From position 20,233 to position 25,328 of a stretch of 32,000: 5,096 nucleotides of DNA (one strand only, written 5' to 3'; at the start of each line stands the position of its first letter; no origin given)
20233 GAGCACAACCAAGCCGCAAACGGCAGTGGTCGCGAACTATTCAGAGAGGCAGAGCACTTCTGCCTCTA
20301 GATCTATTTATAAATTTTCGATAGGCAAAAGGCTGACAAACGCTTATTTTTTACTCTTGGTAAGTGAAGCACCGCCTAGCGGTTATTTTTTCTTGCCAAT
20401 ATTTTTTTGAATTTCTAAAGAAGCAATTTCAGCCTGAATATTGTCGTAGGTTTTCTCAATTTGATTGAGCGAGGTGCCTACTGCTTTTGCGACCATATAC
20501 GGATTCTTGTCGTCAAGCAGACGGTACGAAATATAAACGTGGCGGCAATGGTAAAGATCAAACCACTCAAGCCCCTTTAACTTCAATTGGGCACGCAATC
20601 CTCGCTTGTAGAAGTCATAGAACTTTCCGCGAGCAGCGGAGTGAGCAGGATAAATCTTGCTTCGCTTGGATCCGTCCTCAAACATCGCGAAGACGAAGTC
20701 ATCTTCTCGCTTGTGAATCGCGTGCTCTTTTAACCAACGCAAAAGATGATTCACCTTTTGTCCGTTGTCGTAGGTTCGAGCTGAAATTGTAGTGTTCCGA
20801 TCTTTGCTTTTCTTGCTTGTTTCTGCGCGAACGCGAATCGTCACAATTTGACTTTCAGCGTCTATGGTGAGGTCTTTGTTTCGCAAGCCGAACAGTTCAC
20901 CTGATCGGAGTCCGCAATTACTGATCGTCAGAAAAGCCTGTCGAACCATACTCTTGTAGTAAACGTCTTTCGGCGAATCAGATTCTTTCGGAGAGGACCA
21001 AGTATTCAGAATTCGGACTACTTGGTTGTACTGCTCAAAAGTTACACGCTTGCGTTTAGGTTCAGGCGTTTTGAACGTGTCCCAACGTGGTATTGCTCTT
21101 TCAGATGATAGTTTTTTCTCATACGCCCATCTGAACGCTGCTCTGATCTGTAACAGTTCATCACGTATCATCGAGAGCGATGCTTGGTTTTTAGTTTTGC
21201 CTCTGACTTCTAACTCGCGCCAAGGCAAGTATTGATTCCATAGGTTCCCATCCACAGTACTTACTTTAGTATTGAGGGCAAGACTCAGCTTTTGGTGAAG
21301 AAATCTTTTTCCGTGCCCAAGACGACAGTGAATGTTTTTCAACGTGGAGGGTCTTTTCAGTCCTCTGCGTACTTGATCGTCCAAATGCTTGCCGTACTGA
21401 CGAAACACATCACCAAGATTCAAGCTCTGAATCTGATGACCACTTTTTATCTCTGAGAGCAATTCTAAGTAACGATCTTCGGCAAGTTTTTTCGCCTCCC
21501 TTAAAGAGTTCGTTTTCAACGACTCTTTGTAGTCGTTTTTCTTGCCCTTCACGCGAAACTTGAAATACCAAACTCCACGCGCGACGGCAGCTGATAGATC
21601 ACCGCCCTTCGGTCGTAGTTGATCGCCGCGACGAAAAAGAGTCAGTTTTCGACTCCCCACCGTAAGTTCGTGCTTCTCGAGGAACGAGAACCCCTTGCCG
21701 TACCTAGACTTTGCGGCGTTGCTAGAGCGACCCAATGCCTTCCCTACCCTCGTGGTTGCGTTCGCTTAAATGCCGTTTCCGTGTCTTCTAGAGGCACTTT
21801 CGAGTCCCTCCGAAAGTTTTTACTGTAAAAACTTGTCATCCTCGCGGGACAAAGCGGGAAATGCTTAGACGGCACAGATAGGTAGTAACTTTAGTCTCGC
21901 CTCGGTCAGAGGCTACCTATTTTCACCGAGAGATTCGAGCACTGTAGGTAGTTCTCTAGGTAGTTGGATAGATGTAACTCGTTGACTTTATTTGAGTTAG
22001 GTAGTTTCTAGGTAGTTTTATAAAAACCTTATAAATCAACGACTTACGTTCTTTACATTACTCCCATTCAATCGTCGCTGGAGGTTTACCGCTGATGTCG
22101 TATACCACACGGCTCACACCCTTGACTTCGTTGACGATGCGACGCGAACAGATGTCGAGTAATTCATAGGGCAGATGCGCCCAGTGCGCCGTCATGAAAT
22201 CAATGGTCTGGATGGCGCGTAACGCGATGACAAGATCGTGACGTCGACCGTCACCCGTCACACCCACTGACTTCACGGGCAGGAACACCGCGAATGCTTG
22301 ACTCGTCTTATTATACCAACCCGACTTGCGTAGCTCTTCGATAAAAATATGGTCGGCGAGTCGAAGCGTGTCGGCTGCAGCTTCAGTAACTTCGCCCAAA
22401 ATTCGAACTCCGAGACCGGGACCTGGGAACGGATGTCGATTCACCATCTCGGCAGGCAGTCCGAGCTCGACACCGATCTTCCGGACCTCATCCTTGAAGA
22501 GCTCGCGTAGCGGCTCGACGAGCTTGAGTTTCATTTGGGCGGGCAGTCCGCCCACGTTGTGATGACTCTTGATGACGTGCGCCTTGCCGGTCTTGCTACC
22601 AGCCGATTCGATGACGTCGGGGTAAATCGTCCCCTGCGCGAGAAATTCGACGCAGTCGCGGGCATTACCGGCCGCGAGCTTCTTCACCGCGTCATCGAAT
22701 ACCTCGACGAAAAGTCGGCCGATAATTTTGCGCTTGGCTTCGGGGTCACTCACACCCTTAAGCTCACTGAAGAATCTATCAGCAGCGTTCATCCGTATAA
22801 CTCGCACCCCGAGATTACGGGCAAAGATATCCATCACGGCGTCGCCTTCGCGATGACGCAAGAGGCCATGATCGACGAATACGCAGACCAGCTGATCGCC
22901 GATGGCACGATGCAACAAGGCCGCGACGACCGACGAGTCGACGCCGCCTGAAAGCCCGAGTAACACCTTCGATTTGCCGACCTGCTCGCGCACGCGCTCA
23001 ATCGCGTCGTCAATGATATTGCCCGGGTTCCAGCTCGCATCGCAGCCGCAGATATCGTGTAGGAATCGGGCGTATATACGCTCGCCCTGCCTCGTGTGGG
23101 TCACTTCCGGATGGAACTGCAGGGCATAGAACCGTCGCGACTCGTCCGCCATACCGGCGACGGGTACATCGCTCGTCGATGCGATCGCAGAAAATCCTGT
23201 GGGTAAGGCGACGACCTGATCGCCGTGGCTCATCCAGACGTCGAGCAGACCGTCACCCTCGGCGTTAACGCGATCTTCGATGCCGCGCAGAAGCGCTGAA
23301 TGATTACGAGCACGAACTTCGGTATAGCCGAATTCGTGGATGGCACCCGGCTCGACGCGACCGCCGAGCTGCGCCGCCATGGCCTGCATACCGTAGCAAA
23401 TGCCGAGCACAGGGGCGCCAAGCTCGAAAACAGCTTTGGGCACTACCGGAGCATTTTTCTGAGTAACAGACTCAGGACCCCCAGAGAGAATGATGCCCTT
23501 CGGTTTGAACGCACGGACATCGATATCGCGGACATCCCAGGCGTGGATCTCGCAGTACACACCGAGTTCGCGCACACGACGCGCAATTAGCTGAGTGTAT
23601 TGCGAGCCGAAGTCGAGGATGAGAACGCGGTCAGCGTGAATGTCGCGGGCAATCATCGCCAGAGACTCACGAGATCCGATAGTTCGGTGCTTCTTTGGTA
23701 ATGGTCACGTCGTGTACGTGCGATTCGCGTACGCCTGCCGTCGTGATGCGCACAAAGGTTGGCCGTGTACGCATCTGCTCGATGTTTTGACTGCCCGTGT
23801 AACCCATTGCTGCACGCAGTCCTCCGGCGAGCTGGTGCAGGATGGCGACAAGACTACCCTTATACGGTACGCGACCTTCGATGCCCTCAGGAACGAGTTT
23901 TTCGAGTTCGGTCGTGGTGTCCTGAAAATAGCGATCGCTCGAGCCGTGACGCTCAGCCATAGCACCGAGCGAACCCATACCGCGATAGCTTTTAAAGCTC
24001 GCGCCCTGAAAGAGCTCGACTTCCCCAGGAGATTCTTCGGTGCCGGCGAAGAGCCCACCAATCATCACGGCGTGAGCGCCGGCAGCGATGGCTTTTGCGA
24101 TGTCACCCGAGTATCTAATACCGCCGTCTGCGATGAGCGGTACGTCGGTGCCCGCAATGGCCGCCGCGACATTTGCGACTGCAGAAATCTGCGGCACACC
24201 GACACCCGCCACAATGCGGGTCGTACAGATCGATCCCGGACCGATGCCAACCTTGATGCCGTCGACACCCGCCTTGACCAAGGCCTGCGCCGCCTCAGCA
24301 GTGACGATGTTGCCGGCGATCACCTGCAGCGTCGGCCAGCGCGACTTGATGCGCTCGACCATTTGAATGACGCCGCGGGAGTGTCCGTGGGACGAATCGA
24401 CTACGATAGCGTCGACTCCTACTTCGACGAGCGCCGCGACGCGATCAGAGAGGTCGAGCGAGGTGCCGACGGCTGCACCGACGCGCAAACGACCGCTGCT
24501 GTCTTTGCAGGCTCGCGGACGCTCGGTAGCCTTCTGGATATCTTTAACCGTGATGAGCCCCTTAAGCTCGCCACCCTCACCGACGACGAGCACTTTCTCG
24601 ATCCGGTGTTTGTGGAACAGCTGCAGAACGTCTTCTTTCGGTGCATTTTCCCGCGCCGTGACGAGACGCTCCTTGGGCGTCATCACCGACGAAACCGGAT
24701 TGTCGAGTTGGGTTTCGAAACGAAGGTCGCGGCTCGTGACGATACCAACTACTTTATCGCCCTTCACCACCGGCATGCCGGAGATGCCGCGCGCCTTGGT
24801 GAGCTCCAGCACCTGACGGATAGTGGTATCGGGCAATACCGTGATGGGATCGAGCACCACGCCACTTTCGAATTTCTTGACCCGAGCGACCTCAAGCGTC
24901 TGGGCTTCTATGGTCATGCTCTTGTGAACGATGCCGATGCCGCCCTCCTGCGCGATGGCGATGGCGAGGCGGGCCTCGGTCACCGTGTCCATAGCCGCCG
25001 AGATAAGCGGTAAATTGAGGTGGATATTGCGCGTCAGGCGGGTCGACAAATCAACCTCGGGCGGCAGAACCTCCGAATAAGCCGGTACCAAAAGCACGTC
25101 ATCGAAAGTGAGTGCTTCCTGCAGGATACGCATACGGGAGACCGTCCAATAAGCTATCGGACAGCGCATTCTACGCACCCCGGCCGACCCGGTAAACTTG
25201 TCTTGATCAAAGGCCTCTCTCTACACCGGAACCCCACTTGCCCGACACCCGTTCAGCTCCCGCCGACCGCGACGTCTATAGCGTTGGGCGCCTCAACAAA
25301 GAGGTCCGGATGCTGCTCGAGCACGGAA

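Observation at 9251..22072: The guaA 3' end is duplicated 12.8 kb away, bounding a composite island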

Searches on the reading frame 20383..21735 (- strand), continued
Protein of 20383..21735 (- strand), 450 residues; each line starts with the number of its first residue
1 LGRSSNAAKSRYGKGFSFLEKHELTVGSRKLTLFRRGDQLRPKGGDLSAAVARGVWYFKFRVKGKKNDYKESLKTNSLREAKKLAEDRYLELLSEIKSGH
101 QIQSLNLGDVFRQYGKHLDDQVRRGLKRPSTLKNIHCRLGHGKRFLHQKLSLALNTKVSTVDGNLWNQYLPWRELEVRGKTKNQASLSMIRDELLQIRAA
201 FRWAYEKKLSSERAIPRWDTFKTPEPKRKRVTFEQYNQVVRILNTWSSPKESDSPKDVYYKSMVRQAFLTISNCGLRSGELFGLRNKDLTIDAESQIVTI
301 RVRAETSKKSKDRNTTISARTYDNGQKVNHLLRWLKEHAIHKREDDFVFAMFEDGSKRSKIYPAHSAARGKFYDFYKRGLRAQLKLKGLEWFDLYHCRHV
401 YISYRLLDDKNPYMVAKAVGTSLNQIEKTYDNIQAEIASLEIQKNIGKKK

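Call 93: predict_structure(alignment_id=A1)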
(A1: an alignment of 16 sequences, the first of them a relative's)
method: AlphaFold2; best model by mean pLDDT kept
length: 450 residues; sequences in the alignment: 16
mean_pLDDT: 85.3   pTM: 0.52
mean pLDDT of the five models: 85.3, 84.2, 83.2, 82.1, 80.1
residues with pLDDT >= 90: 215; 70-90: 177; 50-70: 47; < 50: 11
segments of 3 or more residues with pLDDT < 50: 1-3, 223-226
pLDDT, mean of each block of 10 residues (from residue 1): 50 61 87 77 61 84 83 89 92 86 86 91 86 89 91 85 90 78 66 90 89 84 57 89 94 94 96 94 97 93 90 90 86 94 97 95 94 95 94 92 88 90 86 78 61
secondary structure, 60 per line:
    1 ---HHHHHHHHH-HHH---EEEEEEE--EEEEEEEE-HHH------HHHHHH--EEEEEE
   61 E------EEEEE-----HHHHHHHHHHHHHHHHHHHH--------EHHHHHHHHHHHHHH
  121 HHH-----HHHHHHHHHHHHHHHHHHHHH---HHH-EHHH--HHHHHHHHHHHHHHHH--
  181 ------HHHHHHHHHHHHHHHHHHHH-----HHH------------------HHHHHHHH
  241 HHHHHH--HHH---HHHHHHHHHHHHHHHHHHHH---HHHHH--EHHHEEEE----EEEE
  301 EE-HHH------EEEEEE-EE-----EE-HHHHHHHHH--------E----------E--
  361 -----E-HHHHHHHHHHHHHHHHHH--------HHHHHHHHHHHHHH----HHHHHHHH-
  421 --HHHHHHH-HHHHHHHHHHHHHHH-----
elements in order: H4-12 E20-26 E29-36 H47-52 E55-61 E68-72 H78-97 H107-123 H129-149 H163-178 H187-206 H233-246 H255-274 H278-282 E289-292 E297-302 E313-318 H330-338 H368-385 H394-407 H412-419 H423-429 H431-445

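Call 95: fold_search(model_id=the predicted structure, library=pdb)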
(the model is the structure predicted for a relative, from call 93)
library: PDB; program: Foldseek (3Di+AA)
matches with E <= 10: 185; with E <= 0.001: 49
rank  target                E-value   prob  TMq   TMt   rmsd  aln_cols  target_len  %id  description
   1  6en2_A                4.3e-08  1.00  0.32  0.44   9.9       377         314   16  Structure of the Tn1549 transposon Integrase (aa 82-397, R225K) in complex with a circular intermediate DNA (CI6b-DNA) (released 2018-04-04)
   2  6emz_A                6.1e-08  1.00  0.32  0.43  11.8       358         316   16  Structure of the Tn1549 transposon Integrase (aa 82-397, R225K) in complex with circular intermediate DNA (CI5-DNA) (released 2018-04-04)
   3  5jk0_C                8.8e-08  1.00  0.35  0.44  10.6       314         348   17  Crystal structure of XerH site-specific recombinase bound to difH substrate: pre-cleavage complex (released 2016-12-28)
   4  5jk0_A                9.2e-08  1.00  0.35  0.44  10.4       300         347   16  Crystal structure of XerH site-specific recombinase bound to difH substrate: pre-cleavage complex (released 2016-12-28)
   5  5jk0_D                1.5e-07  1.00  0.34  0.42  11.0       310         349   18  Crystal structure of XerH site-specific recombinase bound to difH substrate: pre-cleavage complex (released 2016-12-28)
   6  5jjv_A                1.8e-07  1.00  0.36  0.45   9.9       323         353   16  Crystal structure of XerH site-specific recombinase bound to palindromic difH substrate: post-cleavage complex (released 2016-12-28)
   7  6en0_A                2.6e-07  1.00  0.32  0.44   9.8       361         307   15  Structure of the Tn1549 transposon Integrase (aa 82-397) in complex with circular intermediate DNA (CI5-DNA) (released 2018-04-04)
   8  6emy_A                2.9e-07  1.00  0.35  0.46  10.1       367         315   16  Structure of the Tn1549 transposon Integrase (aa 82-397, Y379F) in complex with transposon right end DNA (released 2018-04-04)
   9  5jk0_B                4.6e-07  1.00  0.35  0.43  10.6       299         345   16  Crystal structure of XerH site-specific recombinase bound to difH substrate: pre-cleavage complex (released 2016-12-28)
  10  6emy_B                5.1e-07  1.00  0.32  0.43  11.6       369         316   15  Structure of the Tn1549 transposon Integrase (aa 82-397, Y379F) in complex with transposon right end DNA (released 2018-04-04)
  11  5hxy_A                6.9e-07  1.00  0.31  0.46  17.6       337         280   14  Crystal structure of XerA recombinase (released 2017-02-01)
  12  6en0_B                1.4e-06  1.00  0.32  0.44  11.5       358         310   15  Structure of the Tn1549 transposon Integrase (aa 82-397) in complex with circular intermediate DNA (CI5-DNA) (released 2018-04-04)
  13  3crx_A                2.6e-06  1.00  0.35  0.45  10.7       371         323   17  CRE RECOMBINASE/DNA COMPLEX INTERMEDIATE I (released 1999-12-14)
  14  5jjv_B                2.9e-06  1.00  0.36  0.43  11.1       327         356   15  Crystal structure of XerH site-specific recombinase bound to palindromic difH substrate: post-cleavage complex (released 2016-12-28)
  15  1z1b_A                3.1e-06  1.00  0.33  0.41  13.7       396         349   15  Crystal structure of a lambda integrase dimer bound to a COC' core site (released 2005-06-28)
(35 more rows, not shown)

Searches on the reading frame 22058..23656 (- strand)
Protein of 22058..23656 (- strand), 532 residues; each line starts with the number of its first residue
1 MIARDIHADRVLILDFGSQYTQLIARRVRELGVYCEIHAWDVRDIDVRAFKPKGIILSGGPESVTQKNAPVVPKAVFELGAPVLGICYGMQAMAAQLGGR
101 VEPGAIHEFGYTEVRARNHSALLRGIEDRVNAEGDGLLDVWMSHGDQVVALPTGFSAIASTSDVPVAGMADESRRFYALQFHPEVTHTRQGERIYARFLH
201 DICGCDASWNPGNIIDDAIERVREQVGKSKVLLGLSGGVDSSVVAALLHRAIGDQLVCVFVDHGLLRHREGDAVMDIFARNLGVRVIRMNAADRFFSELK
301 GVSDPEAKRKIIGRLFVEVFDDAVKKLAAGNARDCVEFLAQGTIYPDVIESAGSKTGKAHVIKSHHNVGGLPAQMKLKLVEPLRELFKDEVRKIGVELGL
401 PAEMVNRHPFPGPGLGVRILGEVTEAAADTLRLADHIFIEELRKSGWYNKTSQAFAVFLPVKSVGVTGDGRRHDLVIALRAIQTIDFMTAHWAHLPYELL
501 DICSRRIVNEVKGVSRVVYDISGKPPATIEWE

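Call 7: search_protein_families(library=pfam, proteins=[window:22058-23656:-], max_evalue=0.01)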
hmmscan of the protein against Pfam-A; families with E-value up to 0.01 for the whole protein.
window:22058-23656:- (532 aa): 8 families
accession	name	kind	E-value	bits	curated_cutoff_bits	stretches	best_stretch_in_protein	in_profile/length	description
PF00117.34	GATase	-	8.4e-41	140.2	22.8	1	12-201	1-189/190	Glutamine amidotransferase class-I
PF00958.27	GMP_synt_C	-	1.8e-40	137.3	27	1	440-531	1-92/92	GMP synthase C terminal domain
PF02540.23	NAD_synthase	-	7.9e-11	42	21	1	217-289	7-79/242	NAD synthase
PF07722.19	Peptidase_C26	-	4.9e-09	36.7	20.5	1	74-184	99-219/219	Peptidase C26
PF03054.22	tRNA_Me_trans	-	2.2e-05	24.6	20.6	1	230-262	2-33/202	tRNA methyl transferase HUP domain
PF06508.19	QueC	-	0.00019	21.4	22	0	231-290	2-59/210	Queuosine biosynthesis protein QueC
PF01171.26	ATP_bind_3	-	0.0012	19.1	27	1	230-286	1-61/182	PP-loop family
PF00733.27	Asn_synthase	-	0.0014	18.8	21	1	227-251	16-40/354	Asparagine synthase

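Call 41: find_encoding_contigs(protein=window:22058-23656:-, flank=10000, max_places=8)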
Protein window:22058-23656:- (532 aa): 15 contigs read that carry it; 8 places shown.
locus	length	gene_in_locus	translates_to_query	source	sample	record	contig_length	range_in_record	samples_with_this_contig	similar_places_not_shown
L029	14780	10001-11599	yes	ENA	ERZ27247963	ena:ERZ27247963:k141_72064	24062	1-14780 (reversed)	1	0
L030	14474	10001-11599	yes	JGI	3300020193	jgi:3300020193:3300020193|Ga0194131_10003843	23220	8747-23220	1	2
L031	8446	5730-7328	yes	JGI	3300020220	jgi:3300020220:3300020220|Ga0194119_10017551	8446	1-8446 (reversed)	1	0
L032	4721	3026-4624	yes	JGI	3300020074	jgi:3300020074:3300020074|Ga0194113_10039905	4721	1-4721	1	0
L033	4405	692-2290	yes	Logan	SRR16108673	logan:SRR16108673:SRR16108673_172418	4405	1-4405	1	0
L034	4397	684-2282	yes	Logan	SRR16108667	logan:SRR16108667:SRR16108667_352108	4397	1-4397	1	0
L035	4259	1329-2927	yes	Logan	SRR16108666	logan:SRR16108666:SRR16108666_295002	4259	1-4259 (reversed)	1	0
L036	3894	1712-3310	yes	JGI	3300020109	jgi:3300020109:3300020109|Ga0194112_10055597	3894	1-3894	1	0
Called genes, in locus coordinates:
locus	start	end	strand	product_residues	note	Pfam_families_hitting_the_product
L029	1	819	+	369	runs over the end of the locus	PF21016:RlmN_N, PF04055:Radical_SAM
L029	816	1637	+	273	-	PF13413:HTH_25, PF13464:RodZ_C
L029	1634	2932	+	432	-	PF13393:tRNA-synt_His, PF00587:tRNA-synt_2b, PF03129:HGTP_anticodon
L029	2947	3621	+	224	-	PF09976:TPR_21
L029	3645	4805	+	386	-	PF01011:PQQ (faint), PF13570:Beta-prop_ACSF4, PF13360:PQQ_2, PF13570:Beta-prop_ACSF4 (weak), PF13360:PQQ_2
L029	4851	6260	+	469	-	PF00350:Dynamin_N (faint), PF01926:MMR_HSR1, PF02421:FeoB_N, PF00009:GTP_EFTU, PF01926:MMR_HSR1, PF02421:FeoB_N, PF04548:AIG1 (weak), PF14714:KH_dom-like, +4 more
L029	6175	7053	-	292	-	PF18421:Peptidase_M23_N, PF01551:Peptidase_M23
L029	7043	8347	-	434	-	PF01336:tRNA_anti-codon, PF13742:tRNA_anti_2, PF02601:Exonuc_VII_L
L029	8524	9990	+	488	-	PF00478:IMPDH, PF00571:CBS, PF03060:NMO (weak), PF01070:FMN_dh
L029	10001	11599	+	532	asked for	PF00117:GATase, PF07722:Peptidase_C26, PF02540:NAD_synthase, PF03054:tRNA_Me_trans (faint), PF00958:GMP_synt_C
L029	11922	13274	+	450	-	PF00589:Phage_integrase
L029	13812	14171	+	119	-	-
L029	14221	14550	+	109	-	PF00589:Phage_integrase (weak)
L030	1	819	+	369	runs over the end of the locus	PF21016:RlmN_N, PF04055:Radical_SAM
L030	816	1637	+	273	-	PF13413:HTH_25, PF13464:RodZ_C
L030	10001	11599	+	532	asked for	PF00117:GATase, PF07722:Peptidase_C26, PF02540:NAD_synthase, PF03054:tRNA_Me_trans (faint), PF00958:GMP_synt_C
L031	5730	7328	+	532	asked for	PF00117:GATase, PF07722:Peptidase_C26, PF02540:NAD_synthase, PF03054:tRNA_Me_trans (faint), PF00958:GMP_synt_C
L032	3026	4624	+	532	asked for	PF00117:GATase, PF07722:Peptidase_C26, PF02540:NAD_synthase, PF03054:tRNA_Me_trans (faint), PF00958:GMP_synt_C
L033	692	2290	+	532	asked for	PF00117:GATase, PF07722:Peptidase_C26, PF02540:NAD_synthase, PF03054:tRNA_Me_trans (faint), PF00958:GMP_synt_C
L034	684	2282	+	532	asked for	PF00117:GATase, PF07722:Peptidase_C26, PF02540:NAD_synthase, PF03054:tRNA_Me_trans (faint), PF00958:GMP_synt_C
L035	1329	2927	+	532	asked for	PF00117:GATase, PF07722:Peptidase_C26, PF02540:NAD_synthase, PF03054:tRNA_Me_trans (faint), PF00958:GMP_synt_C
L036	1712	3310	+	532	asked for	PF00117:GATase, PF07722:Peptidase_C26, PF02540:NAD_synthase, PF03054:tRNA_Me_trans (faint), PF00958:GMP_synt_C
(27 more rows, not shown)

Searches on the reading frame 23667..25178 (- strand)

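Call 7: search_protein_families(library=pfam, proteins=[window:23667-25178:-], max_evalue=0.01)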
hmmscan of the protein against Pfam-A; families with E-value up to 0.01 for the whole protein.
window:23667-25178:- (503 aa): 9 families
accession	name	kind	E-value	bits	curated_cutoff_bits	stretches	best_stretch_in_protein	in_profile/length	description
PF00478.31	IMPDH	-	1.1e-160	534.7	25.6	1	22-489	1-345/345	IMP dehydrogenase / GMP reductase domain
PF00571.33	CBS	-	3.4e-20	72.5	24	2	110-153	8-52/57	CBS domain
PF03060.21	NMO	-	1.5e-11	44.8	28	2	286-385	138-233/331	Nitronate monooxygenase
PF01070.24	FMN_dh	-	1.3e-10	41.3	24.9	1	273-377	209-305/350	FMN-dependent dehydrogenase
PF01207.24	Dus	-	8.3e-05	22.3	20.4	0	331-374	173-214/311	Dihydrouridine synthase (Dus)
PF05690.20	ThiG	-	0.0025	17.6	23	0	331-380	161-210/247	Thiazole biosynthesis protein ThiG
PF00977.27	His_biosynth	-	0.0049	16.8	23.6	0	337-375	65-103/228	Histidine biosynthesis protein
PF01729.25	QRPTase_C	-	0.0057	16.9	23.1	0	240-312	86-156/169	Quinolinate phosphoribosyl transferase, C-terminal domain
PF01645.23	Glu_synthase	-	0.0077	15.9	20.4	1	293-374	217-304/369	Conserved region in glutamate synthase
